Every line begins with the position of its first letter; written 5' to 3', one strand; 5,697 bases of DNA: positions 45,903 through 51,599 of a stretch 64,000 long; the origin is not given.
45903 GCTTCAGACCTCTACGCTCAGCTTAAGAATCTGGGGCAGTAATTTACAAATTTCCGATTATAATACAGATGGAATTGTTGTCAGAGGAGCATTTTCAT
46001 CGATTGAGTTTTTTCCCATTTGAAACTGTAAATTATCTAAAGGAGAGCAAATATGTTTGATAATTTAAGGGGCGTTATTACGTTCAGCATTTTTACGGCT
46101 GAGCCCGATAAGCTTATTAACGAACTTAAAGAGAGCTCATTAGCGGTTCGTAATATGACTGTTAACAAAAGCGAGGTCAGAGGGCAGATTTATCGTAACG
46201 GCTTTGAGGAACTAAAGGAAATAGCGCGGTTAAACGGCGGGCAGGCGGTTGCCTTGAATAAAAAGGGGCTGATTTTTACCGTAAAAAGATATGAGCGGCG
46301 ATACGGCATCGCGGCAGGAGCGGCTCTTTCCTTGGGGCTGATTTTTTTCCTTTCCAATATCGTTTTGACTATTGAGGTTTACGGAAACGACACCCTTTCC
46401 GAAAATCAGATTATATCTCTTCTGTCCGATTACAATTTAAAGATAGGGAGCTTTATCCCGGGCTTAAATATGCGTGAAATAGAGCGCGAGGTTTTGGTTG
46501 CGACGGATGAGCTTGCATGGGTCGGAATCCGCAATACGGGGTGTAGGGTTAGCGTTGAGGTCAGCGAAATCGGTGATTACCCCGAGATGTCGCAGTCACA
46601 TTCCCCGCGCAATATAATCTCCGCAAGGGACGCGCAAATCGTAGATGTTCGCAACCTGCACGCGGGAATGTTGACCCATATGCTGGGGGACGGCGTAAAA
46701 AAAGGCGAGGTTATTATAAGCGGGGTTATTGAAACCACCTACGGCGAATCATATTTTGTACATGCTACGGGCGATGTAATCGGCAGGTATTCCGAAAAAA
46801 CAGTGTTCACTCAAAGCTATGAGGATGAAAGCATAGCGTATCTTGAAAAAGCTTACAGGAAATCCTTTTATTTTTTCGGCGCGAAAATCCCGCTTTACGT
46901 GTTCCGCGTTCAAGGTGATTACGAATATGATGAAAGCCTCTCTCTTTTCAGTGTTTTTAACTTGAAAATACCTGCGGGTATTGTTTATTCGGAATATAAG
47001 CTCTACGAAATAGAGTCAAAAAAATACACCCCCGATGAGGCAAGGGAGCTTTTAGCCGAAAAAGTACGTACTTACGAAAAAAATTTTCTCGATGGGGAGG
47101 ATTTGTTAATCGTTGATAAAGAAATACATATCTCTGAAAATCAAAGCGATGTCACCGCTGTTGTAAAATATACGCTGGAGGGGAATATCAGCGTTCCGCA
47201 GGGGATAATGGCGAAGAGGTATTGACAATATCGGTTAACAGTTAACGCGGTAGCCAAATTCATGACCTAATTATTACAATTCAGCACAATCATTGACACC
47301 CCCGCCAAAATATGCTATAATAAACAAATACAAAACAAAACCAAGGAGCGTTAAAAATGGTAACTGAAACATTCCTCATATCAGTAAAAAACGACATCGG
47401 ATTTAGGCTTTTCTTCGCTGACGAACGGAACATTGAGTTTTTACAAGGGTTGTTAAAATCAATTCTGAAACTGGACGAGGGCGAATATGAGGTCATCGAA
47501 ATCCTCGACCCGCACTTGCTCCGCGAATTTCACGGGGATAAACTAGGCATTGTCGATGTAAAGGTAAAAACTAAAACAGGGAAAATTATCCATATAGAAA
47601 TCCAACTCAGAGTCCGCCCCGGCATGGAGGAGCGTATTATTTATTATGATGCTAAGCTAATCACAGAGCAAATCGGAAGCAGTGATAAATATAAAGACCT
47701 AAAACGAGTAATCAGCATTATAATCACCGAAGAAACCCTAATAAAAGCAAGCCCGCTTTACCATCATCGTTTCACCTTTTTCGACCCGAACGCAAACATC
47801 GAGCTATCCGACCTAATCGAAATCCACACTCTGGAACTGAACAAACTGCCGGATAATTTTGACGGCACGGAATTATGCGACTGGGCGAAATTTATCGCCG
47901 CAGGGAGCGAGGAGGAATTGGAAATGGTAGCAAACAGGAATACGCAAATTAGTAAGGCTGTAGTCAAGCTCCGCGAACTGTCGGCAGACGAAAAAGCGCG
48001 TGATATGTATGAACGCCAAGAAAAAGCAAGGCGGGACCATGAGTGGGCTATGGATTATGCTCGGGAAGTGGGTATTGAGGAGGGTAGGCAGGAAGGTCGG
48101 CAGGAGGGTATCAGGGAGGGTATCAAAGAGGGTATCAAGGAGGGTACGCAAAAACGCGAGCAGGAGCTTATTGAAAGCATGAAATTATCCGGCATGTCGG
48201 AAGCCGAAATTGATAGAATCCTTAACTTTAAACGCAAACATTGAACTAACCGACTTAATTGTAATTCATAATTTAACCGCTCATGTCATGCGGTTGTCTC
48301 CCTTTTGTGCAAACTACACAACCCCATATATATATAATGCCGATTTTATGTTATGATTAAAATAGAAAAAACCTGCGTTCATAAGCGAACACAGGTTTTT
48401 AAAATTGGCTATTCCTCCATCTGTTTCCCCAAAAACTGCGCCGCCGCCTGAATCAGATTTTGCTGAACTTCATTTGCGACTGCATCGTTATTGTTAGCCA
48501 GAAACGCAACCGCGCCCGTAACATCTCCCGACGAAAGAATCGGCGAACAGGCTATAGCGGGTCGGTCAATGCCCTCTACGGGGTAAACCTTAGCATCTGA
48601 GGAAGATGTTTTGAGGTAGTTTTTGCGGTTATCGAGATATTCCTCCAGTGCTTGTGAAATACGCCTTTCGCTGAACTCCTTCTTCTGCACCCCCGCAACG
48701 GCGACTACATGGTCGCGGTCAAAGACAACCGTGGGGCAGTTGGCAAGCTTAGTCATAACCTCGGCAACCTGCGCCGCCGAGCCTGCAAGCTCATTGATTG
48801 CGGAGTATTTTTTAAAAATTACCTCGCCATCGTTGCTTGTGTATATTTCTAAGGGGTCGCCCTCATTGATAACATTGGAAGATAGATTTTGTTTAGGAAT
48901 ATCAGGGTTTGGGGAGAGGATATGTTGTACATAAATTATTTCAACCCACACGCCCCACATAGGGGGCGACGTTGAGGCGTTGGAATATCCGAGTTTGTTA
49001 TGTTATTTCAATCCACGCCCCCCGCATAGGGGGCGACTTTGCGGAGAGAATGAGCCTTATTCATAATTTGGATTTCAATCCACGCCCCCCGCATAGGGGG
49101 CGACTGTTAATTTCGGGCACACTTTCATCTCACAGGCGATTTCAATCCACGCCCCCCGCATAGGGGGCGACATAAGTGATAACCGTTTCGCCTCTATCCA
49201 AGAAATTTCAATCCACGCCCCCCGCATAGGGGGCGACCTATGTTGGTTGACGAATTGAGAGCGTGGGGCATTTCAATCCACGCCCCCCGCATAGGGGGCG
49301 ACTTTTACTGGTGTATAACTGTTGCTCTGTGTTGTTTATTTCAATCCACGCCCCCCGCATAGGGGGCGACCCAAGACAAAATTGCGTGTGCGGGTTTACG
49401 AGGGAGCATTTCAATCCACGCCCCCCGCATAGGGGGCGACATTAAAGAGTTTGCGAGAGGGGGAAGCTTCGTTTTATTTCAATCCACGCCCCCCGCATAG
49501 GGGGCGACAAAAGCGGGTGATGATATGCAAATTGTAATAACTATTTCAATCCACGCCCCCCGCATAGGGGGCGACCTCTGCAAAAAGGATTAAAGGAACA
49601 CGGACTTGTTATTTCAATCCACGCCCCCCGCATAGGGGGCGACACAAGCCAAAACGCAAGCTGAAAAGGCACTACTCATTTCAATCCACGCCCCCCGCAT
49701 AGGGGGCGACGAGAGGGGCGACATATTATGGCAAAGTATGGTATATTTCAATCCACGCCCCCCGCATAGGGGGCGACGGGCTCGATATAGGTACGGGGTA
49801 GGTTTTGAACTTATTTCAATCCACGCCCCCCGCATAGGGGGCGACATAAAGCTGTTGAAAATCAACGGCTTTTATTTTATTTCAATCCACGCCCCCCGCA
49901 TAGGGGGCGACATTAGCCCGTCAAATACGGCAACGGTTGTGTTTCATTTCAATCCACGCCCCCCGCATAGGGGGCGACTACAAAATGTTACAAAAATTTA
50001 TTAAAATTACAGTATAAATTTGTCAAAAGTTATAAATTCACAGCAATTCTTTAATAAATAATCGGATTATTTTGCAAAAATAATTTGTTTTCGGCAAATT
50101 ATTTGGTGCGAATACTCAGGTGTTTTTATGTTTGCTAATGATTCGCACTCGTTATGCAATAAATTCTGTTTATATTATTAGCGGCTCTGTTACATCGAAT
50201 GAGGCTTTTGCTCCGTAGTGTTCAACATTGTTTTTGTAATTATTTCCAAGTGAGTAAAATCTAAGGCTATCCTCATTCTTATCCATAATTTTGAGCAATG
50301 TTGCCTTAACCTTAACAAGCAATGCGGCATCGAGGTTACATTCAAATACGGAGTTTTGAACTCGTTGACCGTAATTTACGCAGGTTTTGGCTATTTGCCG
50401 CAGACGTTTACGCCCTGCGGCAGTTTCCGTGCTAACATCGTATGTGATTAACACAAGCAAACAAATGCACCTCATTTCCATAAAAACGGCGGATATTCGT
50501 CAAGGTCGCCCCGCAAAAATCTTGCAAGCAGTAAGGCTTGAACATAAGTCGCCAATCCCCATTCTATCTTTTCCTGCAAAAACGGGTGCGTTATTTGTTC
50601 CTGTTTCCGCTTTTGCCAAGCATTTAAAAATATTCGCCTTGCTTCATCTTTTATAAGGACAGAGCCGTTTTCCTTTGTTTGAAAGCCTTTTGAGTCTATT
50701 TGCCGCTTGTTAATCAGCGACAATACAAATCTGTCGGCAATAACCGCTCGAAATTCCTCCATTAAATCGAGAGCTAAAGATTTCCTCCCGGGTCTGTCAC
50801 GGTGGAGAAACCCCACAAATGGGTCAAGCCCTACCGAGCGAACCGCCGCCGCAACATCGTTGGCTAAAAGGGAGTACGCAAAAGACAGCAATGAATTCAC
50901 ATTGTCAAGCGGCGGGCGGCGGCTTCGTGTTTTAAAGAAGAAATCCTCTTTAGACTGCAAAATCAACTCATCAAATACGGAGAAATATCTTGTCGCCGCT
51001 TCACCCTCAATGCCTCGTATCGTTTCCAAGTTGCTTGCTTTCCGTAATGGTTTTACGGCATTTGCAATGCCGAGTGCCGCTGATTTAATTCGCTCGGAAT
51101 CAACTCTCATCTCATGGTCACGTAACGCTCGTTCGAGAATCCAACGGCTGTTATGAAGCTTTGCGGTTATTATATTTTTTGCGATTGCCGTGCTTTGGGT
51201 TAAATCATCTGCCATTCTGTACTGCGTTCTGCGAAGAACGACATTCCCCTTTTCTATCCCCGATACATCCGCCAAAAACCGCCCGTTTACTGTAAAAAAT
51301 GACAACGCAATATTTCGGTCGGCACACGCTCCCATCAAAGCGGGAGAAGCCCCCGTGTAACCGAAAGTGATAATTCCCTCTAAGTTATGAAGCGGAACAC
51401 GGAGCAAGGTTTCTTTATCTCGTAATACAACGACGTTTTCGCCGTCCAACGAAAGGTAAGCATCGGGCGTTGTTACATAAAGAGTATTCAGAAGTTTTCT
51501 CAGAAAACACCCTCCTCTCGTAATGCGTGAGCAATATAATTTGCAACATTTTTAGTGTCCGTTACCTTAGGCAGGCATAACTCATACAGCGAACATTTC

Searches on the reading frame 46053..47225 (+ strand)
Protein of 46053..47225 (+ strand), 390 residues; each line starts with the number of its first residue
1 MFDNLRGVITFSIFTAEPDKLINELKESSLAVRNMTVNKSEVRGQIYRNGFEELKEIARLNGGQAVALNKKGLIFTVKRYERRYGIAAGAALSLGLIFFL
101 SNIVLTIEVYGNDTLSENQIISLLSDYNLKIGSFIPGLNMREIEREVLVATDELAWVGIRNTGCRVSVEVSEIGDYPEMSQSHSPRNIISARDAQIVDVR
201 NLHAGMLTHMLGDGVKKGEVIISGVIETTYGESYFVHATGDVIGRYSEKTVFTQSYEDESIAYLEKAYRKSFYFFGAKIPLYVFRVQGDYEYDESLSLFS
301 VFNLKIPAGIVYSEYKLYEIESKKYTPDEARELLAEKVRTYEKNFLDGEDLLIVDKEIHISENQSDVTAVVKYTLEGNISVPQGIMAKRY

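Call 59: search_protein_families(library=pfam, proteins=[window:46053-47225:+])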
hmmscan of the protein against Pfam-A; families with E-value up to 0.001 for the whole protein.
window:46053-47225:+ (390 aa): 1 family
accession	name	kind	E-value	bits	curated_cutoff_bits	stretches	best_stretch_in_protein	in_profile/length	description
PF06898.16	YqfD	-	2.9e-81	273.7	25.2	1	5-379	3-379/379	Putative stage IV sporulation protein YqfD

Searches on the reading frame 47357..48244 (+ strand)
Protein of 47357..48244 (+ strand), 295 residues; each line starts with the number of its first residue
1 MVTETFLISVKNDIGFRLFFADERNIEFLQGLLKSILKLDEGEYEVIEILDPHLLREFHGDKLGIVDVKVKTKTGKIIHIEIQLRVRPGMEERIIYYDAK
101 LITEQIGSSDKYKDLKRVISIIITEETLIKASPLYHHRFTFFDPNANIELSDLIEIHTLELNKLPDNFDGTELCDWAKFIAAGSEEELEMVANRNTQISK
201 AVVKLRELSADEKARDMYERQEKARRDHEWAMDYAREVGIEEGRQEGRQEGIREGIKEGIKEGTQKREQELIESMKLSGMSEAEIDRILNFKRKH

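Call 59: search_protein_families(library=pfam, proteins=[window:47357-48244:+])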
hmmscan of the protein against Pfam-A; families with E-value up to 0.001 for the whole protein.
window:47357-48244:+ (295 aa): 1 family
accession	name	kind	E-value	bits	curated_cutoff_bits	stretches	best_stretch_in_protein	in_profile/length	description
PF12784.13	PDDEXK_2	-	1.4e-47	162.8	27.4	1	11-235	2-229/229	PD-(D/E)XK nuclease family transposase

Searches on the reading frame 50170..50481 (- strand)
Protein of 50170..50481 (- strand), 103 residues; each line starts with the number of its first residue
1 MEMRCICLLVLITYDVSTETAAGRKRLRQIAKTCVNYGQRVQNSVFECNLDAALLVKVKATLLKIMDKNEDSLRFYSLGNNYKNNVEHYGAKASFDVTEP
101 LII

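Call 8: search_protein_families(library=pfam, proteins=[window:50170-50481:-])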
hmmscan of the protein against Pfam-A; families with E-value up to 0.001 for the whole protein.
window:50170-50481:- (103 aa): 1 family
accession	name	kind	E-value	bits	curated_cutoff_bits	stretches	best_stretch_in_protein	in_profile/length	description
PF09827.14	CRISPR_Cas2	-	2e-25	89.2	23.8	1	9-85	2-73/74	CRISPR associated protein Cas2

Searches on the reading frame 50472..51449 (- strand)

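Call 8: search_protein_families(library=pfam, proteins=[window:50472-51449:-])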
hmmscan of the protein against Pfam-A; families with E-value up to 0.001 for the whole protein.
window:50472-51449:- (325 aa): 1 family
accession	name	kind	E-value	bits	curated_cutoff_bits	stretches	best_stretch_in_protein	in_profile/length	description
PF01867.21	Cas_Cas1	-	1.1e-100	337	22.3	1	2-280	13-283/283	CRISPR associated protein Cas1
